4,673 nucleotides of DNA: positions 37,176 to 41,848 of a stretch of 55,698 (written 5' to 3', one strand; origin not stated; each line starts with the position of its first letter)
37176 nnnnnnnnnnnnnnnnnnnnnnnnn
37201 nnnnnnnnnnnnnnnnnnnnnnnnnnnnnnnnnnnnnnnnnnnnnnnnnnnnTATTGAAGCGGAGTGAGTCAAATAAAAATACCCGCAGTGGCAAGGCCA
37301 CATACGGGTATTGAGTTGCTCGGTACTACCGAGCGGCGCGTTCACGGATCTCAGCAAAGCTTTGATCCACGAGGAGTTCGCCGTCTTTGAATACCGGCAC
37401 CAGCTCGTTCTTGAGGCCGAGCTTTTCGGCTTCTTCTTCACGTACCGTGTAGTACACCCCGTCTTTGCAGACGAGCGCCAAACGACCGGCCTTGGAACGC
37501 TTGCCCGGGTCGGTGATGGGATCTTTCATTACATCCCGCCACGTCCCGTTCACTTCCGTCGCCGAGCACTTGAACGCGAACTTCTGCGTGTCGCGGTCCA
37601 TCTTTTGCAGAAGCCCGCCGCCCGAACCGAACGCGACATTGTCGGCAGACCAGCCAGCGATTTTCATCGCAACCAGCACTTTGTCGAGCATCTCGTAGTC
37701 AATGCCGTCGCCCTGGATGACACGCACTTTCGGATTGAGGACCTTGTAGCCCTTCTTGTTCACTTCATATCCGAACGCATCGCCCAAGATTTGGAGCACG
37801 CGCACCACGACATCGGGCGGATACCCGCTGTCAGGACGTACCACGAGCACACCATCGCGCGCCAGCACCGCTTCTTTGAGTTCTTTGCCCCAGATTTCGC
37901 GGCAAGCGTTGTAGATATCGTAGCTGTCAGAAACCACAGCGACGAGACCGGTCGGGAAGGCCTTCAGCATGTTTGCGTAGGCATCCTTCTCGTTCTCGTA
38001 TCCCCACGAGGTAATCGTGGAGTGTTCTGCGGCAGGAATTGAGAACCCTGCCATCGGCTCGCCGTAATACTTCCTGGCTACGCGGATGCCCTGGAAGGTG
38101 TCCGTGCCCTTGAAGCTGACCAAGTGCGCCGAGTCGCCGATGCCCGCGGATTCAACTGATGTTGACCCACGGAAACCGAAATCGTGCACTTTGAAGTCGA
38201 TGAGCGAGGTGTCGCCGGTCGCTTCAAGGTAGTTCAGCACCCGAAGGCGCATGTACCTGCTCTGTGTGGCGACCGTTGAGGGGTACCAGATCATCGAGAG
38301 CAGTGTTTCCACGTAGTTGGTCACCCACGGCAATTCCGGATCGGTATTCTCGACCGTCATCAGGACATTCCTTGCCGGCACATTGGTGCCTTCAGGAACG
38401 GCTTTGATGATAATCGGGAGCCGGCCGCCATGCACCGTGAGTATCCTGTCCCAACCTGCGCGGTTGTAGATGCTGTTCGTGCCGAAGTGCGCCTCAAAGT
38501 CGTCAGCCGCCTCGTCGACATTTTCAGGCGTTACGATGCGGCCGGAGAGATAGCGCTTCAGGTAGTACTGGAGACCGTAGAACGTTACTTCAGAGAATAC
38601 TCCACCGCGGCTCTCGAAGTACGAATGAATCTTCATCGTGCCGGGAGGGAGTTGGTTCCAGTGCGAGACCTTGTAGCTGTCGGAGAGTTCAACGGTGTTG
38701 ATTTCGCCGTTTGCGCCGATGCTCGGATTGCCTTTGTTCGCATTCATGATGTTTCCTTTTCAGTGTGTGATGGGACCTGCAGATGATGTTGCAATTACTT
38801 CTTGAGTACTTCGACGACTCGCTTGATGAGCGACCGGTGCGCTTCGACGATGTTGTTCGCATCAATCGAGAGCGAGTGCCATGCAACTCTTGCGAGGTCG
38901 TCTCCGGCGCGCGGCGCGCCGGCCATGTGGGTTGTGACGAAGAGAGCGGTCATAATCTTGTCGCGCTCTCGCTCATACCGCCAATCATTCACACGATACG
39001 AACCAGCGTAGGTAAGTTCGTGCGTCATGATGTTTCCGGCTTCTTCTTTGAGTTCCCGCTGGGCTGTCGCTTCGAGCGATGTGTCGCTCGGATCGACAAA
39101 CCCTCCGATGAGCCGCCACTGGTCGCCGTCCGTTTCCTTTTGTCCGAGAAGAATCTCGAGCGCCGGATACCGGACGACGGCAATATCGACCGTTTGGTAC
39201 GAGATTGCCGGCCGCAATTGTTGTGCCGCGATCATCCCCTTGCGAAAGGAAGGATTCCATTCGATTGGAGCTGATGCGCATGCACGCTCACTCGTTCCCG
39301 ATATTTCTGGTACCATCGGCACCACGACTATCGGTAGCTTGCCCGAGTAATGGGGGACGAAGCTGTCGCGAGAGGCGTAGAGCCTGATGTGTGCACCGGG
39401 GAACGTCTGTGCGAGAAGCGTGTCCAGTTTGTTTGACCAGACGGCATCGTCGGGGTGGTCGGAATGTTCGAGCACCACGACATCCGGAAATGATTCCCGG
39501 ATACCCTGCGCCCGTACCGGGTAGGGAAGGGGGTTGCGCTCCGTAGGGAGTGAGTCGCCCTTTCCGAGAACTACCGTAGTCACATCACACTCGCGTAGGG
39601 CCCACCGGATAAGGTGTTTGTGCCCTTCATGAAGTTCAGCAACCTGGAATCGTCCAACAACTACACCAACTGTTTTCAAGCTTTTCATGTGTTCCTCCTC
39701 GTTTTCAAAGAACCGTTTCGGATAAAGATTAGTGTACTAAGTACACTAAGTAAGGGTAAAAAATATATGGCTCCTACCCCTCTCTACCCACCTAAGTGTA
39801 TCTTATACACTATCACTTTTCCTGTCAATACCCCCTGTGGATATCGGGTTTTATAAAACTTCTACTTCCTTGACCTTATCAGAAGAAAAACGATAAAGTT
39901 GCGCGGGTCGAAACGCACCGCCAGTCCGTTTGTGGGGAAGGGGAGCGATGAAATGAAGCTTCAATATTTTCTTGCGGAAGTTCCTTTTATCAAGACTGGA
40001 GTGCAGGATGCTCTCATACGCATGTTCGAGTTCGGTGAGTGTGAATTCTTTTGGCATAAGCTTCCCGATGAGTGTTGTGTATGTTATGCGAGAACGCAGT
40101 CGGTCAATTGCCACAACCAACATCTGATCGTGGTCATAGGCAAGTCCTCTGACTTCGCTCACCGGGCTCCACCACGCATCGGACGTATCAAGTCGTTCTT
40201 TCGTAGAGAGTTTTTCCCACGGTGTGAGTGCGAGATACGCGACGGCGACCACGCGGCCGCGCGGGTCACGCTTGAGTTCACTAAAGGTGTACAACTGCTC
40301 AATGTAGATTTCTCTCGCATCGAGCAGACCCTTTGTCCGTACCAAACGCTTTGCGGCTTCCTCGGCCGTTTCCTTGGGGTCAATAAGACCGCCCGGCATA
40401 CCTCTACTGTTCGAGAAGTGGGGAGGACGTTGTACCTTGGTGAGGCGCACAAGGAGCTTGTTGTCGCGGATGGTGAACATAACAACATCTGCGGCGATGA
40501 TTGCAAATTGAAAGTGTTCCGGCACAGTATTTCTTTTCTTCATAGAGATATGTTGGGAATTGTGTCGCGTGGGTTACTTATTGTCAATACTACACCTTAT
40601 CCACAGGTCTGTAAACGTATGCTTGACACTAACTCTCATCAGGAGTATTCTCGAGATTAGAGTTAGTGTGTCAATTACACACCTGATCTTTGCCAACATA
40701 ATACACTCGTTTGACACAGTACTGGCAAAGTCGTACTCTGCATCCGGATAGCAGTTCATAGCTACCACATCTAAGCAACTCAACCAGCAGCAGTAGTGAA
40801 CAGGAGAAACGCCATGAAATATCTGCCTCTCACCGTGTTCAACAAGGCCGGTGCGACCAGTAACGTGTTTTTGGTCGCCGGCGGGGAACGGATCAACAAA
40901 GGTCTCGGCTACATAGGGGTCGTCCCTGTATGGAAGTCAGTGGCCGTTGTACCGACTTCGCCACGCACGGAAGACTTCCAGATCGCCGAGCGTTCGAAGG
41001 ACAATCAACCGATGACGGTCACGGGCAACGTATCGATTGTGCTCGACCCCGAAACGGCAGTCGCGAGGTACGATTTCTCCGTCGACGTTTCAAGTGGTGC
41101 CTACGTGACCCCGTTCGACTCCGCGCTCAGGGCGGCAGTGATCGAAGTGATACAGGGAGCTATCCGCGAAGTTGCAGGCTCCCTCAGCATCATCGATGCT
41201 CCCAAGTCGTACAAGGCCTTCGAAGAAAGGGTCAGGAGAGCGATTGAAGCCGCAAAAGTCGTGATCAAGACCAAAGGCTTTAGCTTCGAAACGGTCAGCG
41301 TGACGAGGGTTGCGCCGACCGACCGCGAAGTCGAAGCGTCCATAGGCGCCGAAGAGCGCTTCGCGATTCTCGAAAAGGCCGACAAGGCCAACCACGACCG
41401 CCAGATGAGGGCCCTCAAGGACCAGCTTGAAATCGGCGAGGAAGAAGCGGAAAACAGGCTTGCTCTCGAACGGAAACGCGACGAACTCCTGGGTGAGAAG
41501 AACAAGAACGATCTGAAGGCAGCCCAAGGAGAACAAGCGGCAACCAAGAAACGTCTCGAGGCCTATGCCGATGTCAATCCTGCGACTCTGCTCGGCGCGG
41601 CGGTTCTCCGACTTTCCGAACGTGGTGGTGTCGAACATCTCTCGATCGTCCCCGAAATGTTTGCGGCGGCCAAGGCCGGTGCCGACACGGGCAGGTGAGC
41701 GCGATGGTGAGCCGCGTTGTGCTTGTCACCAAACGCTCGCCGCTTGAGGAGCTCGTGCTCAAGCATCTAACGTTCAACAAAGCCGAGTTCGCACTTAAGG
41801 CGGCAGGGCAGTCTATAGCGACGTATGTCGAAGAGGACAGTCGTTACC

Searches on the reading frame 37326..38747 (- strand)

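Call 23: search_protein_families(library=pfam, proteins=[window:37326-38747:-], max_evalue=0.001)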
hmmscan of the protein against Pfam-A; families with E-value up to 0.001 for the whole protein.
window:37326-38747:- (473 aa): 2 families
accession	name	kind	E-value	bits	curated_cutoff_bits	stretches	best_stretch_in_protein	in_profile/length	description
PF04095.22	NAPRTase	-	1.3e-53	182.6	20.8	1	185-427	1-222/239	Nicotinate phosphoribosyltransferase (NAPRTase) family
PF18127.6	NAMPT_N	-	7.4e-33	113.2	25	1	20-114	4-98/98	Nicotinamide phosphoribosyltransferase, N-terminal domain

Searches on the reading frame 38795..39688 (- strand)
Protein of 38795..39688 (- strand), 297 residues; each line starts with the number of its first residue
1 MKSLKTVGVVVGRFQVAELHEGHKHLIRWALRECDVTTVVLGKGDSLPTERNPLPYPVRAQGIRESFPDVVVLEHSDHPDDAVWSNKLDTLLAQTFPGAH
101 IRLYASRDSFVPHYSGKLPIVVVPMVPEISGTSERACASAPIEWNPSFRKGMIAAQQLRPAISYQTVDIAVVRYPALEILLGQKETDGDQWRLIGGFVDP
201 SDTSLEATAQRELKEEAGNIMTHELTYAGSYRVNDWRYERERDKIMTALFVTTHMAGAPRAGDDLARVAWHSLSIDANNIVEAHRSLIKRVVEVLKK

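Call 23: search_protein_families(library=pfam, proteins=[window:38795-39688:-], max_evalue=0.001)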
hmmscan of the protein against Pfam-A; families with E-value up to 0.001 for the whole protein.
window:38795-39688:- (297 aa): 1 family
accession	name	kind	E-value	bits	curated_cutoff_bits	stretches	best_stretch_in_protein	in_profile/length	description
PF00293.34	NUDIX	-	7.2e-14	52.4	21.1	1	171-274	9-116/134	NUDIX domain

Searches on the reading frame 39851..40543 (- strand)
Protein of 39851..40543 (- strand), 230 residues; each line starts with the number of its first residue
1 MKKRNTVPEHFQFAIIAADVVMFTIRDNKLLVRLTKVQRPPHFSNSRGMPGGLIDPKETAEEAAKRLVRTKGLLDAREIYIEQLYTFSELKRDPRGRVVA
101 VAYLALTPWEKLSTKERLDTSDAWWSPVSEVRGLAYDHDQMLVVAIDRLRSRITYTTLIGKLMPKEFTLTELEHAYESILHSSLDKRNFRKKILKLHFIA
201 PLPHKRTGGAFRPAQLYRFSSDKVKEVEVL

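Call 23: search_protein_families(library=pfam, proteins=[window:39851-40543:-], max_evalue=0.001)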
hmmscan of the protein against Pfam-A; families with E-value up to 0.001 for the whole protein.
window:39851-40543:- (230 aa): 3 families
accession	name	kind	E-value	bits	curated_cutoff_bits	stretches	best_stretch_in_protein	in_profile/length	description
PF21906.2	NrtR_WHD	-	1.7e-23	83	27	1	161-219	3-61/61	NrtR DNA-binding winged helix domain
PF19368.5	AraR_C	-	6.7e-11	42.7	23.8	1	158-222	4-69/82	AraR C-terminal winged HTH domain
PF00293.34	NUDIX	-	3.7e-08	33.9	21.1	1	20-135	6-124/134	NUDIX domain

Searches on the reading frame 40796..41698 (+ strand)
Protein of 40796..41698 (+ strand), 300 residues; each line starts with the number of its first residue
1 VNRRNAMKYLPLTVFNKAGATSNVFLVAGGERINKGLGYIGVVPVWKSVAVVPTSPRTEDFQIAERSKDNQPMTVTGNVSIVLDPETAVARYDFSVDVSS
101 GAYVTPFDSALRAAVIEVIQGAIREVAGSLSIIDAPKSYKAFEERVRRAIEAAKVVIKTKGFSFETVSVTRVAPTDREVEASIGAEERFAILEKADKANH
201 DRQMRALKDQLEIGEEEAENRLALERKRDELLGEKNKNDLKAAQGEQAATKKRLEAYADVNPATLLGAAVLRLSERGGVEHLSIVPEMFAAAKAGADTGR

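Call 23: search_protein_families(library=pfam, proteins=[window:40796-41698:+], max_evalue=0.001)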
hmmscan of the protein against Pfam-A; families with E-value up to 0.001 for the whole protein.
window:40796-41698:+ (300 aa): 1 family
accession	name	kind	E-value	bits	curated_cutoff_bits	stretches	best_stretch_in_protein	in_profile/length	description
PF01145.31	Band_7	-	5.9e-13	49.7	23.6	1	36-196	22-168/176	SPFH domain / Band 7 family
